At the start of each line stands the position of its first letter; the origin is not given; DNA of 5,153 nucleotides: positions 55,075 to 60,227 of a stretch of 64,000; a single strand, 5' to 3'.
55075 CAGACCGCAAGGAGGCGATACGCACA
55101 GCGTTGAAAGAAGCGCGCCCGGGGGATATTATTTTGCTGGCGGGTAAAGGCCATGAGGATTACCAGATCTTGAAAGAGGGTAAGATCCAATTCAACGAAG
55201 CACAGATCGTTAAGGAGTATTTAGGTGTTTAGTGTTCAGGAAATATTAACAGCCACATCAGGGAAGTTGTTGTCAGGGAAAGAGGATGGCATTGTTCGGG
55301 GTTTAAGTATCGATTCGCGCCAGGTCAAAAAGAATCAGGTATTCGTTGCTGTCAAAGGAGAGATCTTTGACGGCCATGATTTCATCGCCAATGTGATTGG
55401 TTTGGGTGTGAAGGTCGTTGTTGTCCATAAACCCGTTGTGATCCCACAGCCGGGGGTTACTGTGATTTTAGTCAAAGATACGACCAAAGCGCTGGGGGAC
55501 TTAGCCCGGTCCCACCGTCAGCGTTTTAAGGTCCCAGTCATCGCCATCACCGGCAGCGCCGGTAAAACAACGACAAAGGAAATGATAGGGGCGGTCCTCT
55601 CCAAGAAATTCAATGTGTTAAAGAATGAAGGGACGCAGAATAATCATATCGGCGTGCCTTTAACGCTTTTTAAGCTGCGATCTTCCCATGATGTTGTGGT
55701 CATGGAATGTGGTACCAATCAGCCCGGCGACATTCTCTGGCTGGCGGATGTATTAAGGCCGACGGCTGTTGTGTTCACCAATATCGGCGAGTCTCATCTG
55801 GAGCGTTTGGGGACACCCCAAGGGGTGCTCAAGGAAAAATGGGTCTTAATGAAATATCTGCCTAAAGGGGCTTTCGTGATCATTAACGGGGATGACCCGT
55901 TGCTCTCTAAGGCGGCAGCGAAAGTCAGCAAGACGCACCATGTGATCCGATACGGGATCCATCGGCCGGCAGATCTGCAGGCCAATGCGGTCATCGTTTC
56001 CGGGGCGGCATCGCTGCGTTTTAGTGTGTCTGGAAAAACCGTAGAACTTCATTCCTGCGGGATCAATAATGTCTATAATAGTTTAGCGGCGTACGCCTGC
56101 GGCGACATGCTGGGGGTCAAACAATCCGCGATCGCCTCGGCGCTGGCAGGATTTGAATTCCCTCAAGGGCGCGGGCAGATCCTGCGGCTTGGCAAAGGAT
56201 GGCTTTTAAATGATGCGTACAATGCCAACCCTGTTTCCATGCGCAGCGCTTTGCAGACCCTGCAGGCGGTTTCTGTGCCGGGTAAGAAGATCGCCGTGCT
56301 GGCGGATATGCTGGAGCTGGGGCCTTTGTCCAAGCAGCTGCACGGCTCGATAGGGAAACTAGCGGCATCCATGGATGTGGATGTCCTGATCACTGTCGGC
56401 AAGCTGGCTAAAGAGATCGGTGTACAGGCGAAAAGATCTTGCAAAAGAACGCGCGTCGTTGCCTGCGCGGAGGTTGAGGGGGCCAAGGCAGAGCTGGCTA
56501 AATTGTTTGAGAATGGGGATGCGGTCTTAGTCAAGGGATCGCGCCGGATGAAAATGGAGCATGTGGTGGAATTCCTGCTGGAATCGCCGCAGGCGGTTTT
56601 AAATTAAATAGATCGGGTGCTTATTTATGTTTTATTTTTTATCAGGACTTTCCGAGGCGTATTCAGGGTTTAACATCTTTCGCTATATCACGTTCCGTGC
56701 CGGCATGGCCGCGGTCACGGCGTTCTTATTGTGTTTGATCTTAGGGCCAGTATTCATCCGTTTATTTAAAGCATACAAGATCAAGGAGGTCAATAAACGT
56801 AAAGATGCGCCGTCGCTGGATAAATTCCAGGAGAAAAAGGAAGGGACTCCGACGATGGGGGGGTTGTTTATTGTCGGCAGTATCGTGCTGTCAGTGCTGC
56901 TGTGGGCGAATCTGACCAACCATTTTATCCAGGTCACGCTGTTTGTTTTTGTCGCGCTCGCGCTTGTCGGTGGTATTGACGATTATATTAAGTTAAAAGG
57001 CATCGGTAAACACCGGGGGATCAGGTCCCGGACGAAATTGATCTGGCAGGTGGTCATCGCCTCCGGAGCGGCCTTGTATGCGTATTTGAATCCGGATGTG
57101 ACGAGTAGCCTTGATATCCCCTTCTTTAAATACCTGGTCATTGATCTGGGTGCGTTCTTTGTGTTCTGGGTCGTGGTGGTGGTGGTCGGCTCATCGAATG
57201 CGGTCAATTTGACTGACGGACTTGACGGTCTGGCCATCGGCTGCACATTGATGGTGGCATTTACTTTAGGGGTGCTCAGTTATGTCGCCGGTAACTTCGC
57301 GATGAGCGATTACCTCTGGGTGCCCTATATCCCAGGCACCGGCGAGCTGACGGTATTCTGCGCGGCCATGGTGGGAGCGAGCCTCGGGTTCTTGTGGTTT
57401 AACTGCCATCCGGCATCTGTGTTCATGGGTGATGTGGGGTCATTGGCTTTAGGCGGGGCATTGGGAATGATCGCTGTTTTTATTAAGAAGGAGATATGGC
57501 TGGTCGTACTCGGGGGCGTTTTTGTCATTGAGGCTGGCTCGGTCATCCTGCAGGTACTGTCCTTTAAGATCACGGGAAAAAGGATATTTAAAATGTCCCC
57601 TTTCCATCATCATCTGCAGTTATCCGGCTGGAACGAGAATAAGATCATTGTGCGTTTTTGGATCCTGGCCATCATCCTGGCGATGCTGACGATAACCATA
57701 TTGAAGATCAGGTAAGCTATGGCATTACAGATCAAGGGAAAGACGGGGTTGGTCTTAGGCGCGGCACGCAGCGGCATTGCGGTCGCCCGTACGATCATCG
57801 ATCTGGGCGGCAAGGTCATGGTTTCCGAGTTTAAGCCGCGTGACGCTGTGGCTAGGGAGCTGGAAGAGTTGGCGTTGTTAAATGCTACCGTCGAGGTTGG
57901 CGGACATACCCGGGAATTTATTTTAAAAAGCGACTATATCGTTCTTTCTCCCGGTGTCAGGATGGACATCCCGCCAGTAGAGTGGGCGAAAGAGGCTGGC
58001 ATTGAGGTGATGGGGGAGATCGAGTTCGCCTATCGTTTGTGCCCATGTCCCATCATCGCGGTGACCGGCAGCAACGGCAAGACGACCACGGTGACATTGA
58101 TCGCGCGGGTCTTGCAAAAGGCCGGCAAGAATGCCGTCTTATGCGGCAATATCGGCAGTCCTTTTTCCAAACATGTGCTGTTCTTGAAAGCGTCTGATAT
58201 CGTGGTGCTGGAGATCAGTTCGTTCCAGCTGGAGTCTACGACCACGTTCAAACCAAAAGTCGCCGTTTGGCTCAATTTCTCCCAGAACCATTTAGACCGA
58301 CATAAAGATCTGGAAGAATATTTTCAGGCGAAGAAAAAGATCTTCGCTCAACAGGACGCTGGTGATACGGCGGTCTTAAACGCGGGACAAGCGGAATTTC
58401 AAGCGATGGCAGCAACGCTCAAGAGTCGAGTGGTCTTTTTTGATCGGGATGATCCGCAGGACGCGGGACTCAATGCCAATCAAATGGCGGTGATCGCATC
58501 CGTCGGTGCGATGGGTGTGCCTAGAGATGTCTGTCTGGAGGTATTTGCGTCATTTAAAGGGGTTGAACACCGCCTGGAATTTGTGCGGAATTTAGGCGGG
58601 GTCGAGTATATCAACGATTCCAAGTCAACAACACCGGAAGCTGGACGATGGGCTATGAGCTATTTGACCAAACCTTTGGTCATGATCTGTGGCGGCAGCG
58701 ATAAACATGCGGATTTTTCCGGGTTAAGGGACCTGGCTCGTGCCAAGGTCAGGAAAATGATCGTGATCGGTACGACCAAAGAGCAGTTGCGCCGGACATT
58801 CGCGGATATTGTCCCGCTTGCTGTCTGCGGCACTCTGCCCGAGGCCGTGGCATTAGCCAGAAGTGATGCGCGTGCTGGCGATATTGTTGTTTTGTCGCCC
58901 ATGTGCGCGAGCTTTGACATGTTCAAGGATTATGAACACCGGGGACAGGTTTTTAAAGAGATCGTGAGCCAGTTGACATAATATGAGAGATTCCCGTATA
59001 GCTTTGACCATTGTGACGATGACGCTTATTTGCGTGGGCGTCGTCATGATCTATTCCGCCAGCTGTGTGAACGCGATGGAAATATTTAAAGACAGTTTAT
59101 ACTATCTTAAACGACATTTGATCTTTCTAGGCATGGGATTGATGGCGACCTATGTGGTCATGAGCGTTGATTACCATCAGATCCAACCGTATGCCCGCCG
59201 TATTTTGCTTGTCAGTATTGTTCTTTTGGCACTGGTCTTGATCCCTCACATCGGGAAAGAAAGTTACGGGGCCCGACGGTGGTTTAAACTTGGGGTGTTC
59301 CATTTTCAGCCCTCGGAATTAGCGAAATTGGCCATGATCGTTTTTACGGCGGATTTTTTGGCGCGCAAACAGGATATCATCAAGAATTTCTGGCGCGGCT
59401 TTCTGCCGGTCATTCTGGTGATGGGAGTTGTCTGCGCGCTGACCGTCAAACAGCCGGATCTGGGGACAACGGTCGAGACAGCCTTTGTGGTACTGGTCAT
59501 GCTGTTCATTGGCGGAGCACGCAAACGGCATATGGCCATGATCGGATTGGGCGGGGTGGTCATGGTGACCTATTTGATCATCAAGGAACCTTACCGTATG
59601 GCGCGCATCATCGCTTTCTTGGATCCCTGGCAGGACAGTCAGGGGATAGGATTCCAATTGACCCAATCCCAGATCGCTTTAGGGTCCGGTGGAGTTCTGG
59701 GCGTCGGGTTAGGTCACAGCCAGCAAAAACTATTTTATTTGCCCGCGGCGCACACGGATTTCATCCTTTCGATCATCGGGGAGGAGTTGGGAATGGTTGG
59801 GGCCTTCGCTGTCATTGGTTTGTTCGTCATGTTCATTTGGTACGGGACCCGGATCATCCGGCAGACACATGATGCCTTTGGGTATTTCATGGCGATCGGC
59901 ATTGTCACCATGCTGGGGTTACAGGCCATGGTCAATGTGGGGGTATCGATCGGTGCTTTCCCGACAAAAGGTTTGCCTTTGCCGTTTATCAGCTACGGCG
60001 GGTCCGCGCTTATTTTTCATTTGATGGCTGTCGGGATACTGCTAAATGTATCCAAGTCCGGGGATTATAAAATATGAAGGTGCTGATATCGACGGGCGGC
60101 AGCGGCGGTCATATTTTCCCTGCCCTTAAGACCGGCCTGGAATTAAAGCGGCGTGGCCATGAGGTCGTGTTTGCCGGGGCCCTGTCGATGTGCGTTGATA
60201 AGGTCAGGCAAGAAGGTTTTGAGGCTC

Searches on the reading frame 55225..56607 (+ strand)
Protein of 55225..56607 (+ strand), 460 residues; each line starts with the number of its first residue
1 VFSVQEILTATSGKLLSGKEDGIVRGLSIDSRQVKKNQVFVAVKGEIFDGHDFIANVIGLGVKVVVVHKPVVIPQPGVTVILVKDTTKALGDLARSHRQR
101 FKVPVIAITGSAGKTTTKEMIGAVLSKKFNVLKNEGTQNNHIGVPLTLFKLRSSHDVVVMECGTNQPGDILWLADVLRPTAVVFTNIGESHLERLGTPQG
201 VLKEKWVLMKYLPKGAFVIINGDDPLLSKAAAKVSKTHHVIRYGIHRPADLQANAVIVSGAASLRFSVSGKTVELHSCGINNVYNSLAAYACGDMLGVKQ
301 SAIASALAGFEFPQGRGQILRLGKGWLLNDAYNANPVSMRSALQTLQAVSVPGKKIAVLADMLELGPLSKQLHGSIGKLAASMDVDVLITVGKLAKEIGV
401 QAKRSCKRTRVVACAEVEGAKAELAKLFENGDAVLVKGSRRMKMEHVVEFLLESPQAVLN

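Call 22: search_protein_families(library=pfam, proteins=[window:55225-56607:+], max_evalue=0.00001)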
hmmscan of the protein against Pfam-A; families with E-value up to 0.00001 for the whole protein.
window:55225-56607:+ (460 aa): 3 families
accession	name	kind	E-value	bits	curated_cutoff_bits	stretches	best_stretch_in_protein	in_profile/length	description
PF08245.18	Mur_ligase_M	-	2e-41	142.6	24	1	108-292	1-199/200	Mur ligase middle domain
PF02875.26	Mur_ligase_C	-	1e-19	72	28.4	1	315-440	1-127/127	Mur ligase, glutamate ligase domain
PF01225.30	Mur_ligase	-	1.9e-12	47.8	21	1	24-97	2-94/95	Mur ligase family, catalytic domain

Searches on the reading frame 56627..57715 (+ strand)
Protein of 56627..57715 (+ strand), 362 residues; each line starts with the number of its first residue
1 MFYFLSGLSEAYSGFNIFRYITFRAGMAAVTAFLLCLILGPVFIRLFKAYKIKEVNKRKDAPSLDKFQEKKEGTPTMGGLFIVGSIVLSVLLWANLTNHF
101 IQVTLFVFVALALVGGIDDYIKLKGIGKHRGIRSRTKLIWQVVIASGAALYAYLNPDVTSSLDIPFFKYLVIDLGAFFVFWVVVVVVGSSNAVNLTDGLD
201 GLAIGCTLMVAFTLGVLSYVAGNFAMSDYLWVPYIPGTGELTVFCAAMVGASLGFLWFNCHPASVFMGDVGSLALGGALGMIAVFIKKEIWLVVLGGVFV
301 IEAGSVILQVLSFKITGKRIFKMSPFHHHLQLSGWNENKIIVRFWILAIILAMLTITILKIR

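Call 22: search_protein_families(library=pfam, proteins=[window:56627-57715:+], max_evalue=0.00001)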
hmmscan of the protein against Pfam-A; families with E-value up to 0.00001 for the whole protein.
window:56627-57715:+ (362 aa): 1 family
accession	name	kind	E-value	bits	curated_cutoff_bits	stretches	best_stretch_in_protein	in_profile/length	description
PF00953.26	Glycos_transf_4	-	1.6e-33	116.4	27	1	103-285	3-158/160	Glycosyl transferase family 4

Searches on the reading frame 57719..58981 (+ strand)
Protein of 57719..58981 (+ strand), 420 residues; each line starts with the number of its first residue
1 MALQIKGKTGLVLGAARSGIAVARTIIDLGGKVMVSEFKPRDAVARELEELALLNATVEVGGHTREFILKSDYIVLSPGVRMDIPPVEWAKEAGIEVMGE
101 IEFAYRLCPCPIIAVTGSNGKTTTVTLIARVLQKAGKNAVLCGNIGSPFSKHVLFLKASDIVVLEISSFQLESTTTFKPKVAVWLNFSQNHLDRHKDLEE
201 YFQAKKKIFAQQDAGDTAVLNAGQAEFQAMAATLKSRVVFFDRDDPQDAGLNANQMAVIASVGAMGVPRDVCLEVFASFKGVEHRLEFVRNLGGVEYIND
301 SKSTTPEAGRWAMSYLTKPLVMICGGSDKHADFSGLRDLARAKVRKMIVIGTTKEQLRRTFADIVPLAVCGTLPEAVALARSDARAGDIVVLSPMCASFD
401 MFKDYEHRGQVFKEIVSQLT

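Call 22: search_protein_families(library=pfam, proteins=[window:57719-58981:+], max_evalue=0.00001)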
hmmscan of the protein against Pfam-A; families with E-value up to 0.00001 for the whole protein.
window:57719-58981:+ (420 aa): 3 families
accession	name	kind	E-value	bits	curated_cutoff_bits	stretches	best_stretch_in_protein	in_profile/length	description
PF08245.18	Mur_ligase_M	-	2e-29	103.4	24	1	115-248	1-152/200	Mur ligase middle domain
PF02875.26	Mur_ligase_C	-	4.6e-11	44.1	28.4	1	284-394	1-125/127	Mur ligase, glutamate ligase domain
PF21799.2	MurD-like_N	-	2.9e-09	37.5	27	1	11-99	4-88/88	Mur ligase MurD-like, N-terminal domain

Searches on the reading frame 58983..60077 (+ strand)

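Call 22: search_protein_families(library=pfam, proteins=[window:58983-60077:+], max_evalue=0.00001)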
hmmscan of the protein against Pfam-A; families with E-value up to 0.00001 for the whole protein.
window:58983-60077:+ (364 aa): 1 family
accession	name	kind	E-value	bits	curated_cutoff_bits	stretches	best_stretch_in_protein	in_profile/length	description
PF01098.24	FTSW_RODA_SPOVE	-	1.8e-113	379.6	26.4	1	9-359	5-353/356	Cell cycle protein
